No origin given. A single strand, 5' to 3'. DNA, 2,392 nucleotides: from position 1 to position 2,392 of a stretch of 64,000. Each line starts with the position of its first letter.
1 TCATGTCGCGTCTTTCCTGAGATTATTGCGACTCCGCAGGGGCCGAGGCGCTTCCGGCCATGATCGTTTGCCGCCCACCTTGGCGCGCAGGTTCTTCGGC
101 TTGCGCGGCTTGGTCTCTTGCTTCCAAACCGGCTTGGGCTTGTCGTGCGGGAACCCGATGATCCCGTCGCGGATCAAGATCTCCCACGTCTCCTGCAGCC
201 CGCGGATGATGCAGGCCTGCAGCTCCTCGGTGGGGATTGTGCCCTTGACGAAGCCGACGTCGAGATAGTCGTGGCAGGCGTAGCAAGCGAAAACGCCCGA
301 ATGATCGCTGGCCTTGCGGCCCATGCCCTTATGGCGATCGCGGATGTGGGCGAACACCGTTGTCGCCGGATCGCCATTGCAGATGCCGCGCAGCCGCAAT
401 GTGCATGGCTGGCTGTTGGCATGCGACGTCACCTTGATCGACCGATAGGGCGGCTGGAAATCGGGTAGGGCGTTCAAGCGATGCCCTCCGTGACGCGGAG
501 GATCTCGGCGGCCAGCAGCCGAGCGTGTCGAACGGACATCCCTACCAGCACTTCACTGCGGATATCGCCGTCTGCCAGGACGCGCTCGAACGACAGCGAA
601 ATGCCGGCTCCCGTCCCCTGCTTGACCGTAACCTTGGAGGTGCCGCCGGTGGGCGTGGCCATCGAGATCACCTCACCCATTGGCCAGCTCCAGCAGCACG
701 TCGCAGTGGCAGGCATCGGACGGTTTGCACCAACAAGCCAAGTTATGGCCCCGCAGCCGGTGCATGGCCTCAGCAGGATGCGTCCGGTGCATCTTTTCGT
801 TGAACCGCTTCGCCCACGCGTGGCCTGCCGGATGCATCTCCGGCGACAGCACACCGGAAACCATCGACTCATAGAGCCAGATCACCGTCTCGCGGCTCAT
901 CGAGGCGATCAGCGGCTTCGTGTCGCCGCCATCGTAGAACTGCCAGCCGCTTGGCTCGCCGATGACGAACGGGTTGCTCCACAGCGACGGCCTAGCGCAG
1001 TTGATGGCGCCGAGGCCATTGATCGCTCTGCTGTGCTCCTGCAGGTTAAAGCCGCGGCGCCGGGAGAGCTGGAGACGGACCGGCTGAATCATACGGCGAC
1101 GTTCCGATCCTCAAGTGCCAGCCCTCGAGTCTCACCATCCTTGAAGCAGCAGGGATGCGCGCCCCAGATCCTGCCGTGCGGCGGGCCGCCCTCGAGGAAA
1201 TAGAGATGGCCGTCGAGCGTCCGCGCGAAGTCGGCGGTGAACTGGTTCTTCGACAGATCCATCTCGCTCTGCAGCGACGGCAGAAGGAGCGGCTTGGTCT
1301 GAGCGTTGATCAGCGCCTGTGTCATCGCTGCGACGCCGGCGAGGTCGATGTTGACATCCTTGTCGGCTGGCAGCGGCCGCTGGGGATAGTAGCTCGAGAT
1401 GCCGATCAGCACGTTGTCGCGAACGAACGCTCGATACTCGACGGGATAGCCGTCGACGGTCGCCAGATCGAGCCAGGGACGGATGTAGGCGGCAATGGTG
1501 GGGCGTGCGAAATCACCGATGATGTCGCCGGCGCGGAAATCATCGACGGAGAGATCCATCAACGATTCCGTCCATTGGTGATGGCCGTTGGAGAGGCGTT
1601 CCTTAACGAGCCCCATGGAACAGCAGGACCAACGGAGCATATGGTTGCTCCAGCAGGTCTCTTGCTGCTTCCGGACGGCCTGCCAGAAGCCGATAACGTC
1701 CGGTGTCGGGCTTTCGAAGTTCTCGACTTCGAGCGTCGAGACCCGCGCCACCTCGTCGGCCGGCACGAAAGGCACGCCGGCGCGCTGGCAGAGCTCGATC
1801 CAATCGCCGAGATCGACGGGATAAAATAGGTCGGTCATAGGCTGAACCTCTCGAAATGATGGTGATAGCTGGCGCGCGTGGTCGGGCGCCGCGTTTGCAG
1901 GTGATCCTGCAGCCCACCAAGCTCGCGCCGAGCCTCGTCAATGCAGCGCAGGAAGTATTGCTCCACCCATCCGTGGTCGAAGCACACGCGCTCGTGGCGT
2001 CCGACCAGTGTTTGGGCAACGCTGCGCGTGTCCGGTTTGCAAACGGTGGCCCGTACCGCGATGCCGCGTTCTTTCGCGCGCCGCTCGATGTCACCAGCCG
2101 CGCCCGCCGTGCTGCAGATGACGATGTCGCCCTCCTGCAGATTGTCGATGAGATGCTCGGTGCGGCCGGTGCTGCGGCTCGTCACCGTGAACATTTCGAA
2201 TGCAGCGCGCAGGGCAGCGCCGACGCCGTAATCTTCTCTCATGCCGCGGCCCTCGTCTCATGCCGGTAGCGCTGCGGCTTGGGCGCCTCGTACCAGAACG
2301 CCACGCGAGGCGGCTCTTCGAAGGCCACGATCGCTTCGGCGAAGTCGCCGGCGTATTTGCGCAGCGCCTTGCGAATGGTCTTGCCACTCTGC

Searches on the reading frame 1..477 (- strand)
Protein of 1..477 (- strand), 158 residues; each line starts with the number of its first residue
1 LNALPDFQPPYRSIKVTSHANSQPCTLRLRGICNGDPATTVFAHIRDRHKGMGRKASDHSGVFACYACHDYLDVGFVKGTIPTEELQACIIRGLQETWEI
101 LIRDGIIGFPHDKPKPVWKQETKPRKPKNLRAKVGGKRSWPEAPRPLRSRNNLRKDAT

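Call 6: search_protein_families(library=pfam, proteins=[window:1-477:-], max_evalue=0.01)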
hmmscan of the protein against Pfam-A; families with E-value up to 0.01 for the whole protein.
window:1-477:- (158 aa): 1 family
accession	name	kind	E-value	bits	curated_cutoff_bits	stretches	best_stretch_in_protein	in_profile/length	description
PF07102.17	YbcO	-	4e-18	65.7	29.9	1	15-103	2-89/92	Putative nuclease YbcO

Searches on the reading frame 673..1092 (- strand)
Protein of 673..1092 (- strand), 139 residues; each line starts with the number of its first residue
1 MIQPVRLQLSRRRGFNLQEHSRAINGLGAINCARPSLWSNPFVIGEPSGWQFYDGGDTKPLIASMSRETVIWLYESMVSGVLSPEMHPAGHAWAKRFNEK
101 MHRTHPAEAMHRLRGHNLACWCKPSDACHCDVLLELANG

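Call 6: search_protein_families(library=pfam, proteins=[window:673-1092:-], max_evalue=0.01)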
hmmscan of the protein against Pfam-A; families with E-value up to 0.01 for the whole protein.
window:673-1092:- (139 aa): 1 family
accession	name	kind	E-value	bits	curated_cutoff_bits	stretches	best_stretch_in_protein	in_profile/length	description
PF14216.11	DUF4326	-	4.2e-17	63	25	1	28-135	11-82/82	Domain of unknown function (DUF4326)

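Call 53: search_protein_families(library=ncbifam, proteins=[window:673-1092:-], max_evalue=0.01)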
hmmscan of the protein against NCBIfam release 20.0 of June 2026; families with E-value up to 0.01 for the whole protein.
window:673-1092:- (139 aa): 0 families

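Call 69: search_protein_families(library=phrogs, proteins=[window:673-1092:-], max_evalue=0.001)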
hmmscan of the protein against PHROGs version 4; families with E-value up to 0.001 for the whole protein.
window:673-1092:- (139 aa): 2 families
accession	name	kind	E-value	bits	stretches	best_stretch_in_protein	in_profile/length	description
phrog_464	-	unknown function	3.7e-23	83.6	1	1-139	189-287/322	unknown function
phrog_32227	-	unknown function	1.9e-10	41.9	1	108-138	191-221/230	-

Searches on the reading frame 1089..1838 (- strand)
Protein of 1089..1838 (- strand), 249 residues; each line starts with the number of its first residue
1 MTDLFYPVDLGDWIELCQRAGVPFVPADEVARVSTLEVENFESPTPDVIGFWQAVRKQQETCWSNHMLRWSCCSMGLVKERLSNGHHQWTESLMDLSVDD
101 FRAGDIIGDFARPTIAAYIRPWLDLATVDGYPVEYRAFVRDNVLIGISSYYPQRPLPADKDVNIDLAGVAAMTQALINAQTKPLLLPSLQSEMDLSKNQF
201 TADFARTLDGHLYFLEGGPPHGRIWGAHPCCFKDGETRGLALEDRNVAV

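Call 5: search_protein_families(library=pfam, proteins=[window:1089-1838:-], max_evalue=0.01)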
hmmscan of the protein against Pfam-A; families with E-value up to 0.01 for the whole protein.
window:1089-1838:- (249 aa): 2 families
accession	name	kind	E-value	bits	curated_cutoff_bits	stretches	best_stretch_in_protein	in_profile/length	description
PF14243.11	R2K_3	-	0.001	19.7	26.3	1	133-213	87-144/169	ATP-grasp domain, R2K clade family 3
PF18299.6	R2K_2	-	0.0038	17.6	26.2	0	133-218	66-129/147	ATP-grasp domain, R2K clade family 2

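Call 10: search_protein_families(library=phrogs, proteins=[window:1089-1838:-], max_evalue=0.001)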
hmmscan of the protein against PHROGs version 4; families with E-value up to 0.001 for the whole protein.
window:1089-1838:- (249 aa): 0 families

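Call 40: search_protein_families(library=pfam, proteins=[window:1089-1838:-], max_evalue=5)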
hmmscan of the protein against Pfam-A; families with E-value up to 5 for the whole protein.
window:1089-1838:- (249 aa): 2 families
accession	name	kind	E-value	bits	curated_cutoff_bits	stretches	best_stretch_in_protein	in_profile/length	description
PF14243.11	R2K_3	-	0.001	19.7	26.3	1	133-213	87-144/169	ATP-grasp domain, R2K clade family 3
PF18299.6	R2K_2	-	0.0038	17.6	26.2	1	133-218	66-129/147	ATP-grasp domain, R2K clade family 2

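Call 53: search_protein_families(library=ncbifam, proteins=[window:1089-1838:-], max_evalue=0.01)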
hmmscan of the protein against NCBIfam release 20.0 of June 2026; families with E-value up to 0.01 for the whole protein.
window:1089-1838:- (249 aa): 0 families

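Call 68: find_homologous_proteins(query=window:1089-1838:-, max_evalue=0.001)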
Query window:1089-1838:- (249 aa): 366 proteins with E <= 0.001 among 908 candidates; the best 120 are listed.
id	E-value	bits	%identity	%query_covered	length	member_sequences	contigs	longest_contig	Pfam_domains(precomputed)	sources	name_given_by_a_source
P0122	2.2e-171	586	100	100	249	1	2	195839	-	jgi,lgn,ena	-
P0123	3.3e-83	297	56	99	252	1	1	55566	-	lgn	-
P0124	5.1e-83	297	55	98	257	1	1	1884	-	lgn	-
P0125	8.6e-76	273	52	97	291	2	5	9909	-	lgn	-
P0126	2.5e-74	268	52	96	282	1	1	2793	-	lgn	-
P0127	8.9e-74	266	53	95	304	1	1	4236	PF14243.12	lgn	-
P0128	7.4e-71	257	50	99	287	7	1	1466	-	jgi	jgi:hypothetical protein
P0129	1.8e-70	256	51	96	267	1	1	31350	-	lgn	-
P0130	2.7e-70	255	50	99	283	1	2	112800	-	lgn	-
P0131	3.3e-69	251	51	96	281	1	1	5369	-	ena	-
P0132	5.0e-69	251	50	97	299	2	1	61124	-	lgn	-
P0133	7.9e-69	250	51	97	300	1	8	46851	-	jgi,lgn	jgi:hypothetical protein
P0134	4.6e-68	248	48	97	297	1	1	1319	-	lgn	-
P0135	5.1e-68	247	51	97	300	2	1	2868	-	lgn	-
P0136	7.0e-68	247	47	97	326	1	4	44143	-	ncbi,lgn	-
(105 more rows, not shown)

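Call 77: predict_structure(alignment_id=A2)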
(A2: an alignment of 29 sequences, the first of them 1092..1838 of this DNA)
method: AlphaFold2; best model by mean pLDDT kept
length: 249 residues; sequences in the alignment: 29
mean_pLDDT: 89.1   pTM: 0.88
mean pLDDT of the five models: 89.1, 89.1, 88.1, 87.9, 87.9
residues with pLDDT >= 90: 179; 70-90: 41; 50-70: 20; < 50: 9
segments of 3 or more residues with pLDDT < 50: 244-249
pLDDT, mean of each block of 10 residues (from residue 1): 87 98 98 93 91 96 93 91 92 90 84 96 95 94 91 86 96 99 94 94 97 95 68 57 47
secondary structure, 60 per line:
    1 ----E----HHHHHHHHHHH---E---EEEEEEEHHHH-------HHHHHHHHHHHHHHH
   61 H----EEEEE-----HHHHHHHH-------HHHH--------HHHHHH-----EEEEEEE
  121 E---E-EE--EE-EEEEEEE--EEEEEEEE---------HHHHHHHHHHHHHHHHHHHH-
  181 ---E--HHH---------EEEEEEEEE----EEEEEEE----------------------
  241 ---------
elements in order: H10-20 E28-34 H35-38 H46-61 E66-70 H76-83 H91-94 H103-108 E114-121 E134-140 E143-150 H160-179 E199-207 E212-218

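Call 79: find_encoding_contigs(protein=P0123, flank=10000, max_places=1)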
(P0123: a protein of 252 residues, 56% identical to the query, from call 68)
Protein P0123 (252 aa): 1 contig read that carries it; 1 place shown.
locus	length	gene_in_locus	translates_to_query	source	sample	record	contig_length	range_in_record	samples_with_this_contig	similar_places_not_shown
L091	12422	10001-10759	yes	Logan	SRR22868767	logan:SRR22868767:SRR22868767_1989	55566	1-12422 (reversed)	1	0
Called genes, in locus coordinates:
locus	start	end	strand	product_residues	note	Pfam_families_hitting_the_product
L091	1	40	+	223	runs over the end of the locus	-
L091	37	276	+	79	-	-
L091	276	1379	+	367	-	PF05970:PIF1 (weak), PF13604:AAA_30, PF13245:AAA_19, PF01443:Viral_helicase1 (faint), PF13538:UvrD_C_2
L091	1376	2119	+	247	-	-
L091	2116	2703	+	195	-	-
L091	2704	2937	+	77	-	-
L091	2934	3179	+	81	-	-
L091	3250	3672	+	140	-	-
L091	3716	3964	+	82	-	-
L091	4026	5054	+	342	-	-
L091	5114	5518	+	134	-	-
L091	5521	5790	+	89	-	-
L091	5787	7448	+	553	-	PF01935:DUF87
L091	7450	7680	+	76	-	-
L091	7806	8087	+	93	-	-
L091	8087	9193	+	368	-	PF07505:DUF5131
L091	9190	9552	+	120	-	-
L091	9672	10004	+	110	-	-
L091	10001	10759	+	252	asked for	-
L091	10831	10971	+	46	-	-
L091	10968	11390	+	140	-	PF14216:DUF4326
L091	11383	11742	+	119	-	-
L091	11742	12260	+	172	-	PF07102:YbcO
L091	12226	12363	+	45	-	-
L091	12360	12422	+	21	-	?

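Call 80: find_encoding_contigs(protein=P0130, flank=10000, max_places=1)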
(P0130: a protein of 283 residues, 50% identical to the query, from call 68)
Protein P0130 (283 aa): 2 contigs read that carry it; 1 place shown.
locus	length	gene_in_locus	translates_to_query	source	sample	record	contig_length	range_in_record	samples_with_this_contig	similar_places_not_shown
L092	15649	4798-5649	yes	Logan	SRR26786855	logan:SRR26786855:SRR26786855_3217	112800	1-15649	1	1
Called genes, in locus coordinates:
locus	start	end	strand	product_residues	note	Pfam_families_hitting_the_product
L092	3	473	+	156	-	?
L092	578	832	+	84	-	-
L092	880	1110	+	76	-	-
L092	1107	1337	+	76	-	-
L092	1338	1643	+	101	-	-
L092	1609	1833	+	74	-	-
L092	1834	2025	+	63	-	-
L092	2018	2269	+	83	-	-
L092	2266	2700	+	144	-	-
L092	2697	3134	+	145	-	PF24746:DUF7694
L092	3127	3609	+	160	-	PF07799:DUF1643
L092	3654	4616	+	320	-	PF00145:DNA_methylase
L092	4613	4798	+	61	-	-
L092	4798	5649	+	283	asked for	-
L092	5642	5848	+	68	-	-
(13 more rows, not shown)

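Call 81: fold_search(model_id=the predicted structure, library=pdb)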
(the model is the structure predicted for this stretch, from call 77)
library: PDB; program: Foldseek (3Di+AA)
matches with E <= 10: 717; with E <= 0.001: 251
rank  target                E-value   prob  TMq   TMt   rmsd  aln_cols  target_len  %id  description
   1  4zgp_A                1.8e-07  1.00  0.45  0.45   8.9       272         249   13  Structure of Cdc123 from Schizosaccharomyces pombe (released 2015-10-14)
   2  4zgo_A                2.0e-07  1.00  0.41  0.41   8.7       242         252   14  Structure of C-terminally truncated Cdc123 from Schizosaccharomyces pombe (released 2015-09-30)
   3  4zgo_B                2.9e-07  1.00  0.45  0.45   7.1       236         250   14  Structure of C-terminally truncated Cdc123 from Schizosaccharomyces pombe (released 2015-09-30)
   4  4zgp_B                3.7e-07  1.00  0.45  0.46   6.5       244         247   12  Structure of Cdc123 from Schizosaccharomyces pombe (released 2015-10-14)
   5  5bpf_B                9.1e-07  1.00  0.36  0.31   8.5       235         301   14  Crystal structure of ADP complexed D-alanine-D-alanine ligase(DDL) from Yersinia pestis (released 2016-03-02)
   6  6jil_A                1.0e-06  1.00  0.43  0.37   6.9       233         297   15  Crystal structure of D-cycloserine synthetase DcsG (released 2019-12-18)
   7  4zgq_A                1.0e-06  1.00  0.48  0.45   6.3       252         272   13  Structure of Cdc123 bound to eIF2-gammaDIII domain (released 2015-10-14)
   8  8evy_C                1.2e-06  1.00  0.45  0.37   7.1       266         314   10  DdlB from Pseudomonas aeruginosa PAO1 in complex with ATP and D-ala-D-ala (released 2023-08-30)
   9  5c1p_B                1.3e-06  1.00  0.40  0.34   7.7       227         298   14  Crystal structure of ADP and D-alanyl-D-alanine complexed D-alanine-D-alanine ligase(DDL) from Yersinia pestis (released 2016-03-02)
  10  3v4z_A                1.3e-06  1.00  0.39  0.34   6.8       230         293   13  D-alanine--D-alanine ligase from Yersinia pestis (released 2011-12-28)
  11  3v4z_B                1.3e-06  1.00  0.37  0.33   7.2       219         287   13  D-alanine--D-alanine ligase from Yersinia pestis (released 2011-12-28)
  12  5bph_D                1.6e-06  1.00  0.40  0.34   8.8       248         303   15  Crystal structure of AMP complexed D-alanine-D-alanine ligase(DDL) from Yersinia pestis (released 2016-03-02)
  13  8phd_C                1.7e-06  1.00  0.46  0.40   8.4       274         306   13  Structure of Human Cdc123 bound to domain 3 of eIF2 gamma and ATP (released 2023-08-16)
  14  4zqi_A                1.8e-06  1.00  0.39  0.34   7.1       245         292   13  Crystal structure of Apo D-alanine-D-alanine ligase(DDL) from Yersinia pestis (released 2016-01-13)
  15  4c5a_B                1.8e-06  1.00  0.36  0.31   8.9       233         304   14  The X-ray crystal structures of D-alanyl-D-alanine ligase in complex ADP and D-cycloserine phosphate (released 2015-01-21)
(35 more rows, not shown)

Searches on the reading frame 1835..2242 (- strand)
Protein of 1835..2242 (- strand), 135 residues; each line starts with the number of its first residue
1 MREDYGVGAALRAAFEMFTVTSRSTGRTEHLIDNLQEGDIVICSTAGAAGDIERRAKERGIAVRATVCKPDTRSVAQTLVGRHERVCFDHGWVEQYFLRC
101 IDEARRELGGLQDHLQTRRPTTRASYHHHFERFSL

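Call 5: search_protein_families(library=pfam, proteins=[window:1835-2242:-], max_evalue=0.01)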
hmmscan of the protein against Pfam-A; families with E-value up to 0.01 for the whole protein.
window:1835-2242:- (135 aa): 0 families

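Call 10: search_protein_families(library=phrogs, proteins=[window:1835-2242:-], max_evalue=0.001)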
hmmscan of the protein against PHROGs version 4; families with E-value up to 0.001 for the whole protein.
window:1835-2242:- (135 aa): 0 families

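Call 40: search_protein_families(library=pfam, proteins=[window:1835-2242:-], max_evalue=5)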
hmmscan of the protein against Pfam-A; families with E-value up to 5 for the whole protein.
window:1835-2242:- (135 aa): 1 family
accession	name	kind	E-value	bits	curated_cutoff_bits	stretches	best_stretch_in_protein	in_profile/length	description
PF23336.1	HTH_TbsP_C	-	0.15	12.6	27.1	1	10-104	16-107/121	Transcriptional regulator TbsP-like, C-terminal HTH domain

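Call 87: search_solved_structures(query=window:1835-2242:-, max_evalue=5)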
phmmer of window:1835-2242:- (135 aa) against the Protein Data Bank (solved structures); distinct sequences matched with E-value up to 5: 2.
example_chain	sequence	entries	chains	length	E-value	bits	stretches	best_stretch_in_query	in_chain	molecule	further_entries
4r0b_A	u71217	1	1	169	0.66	13.3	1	67-129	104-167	Glycodelin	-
2xsd_C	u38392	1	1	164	1.5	12.2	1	90-126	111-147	POU DOMAIN, CLASS 3, TRANSCRIPTION FACTOR 1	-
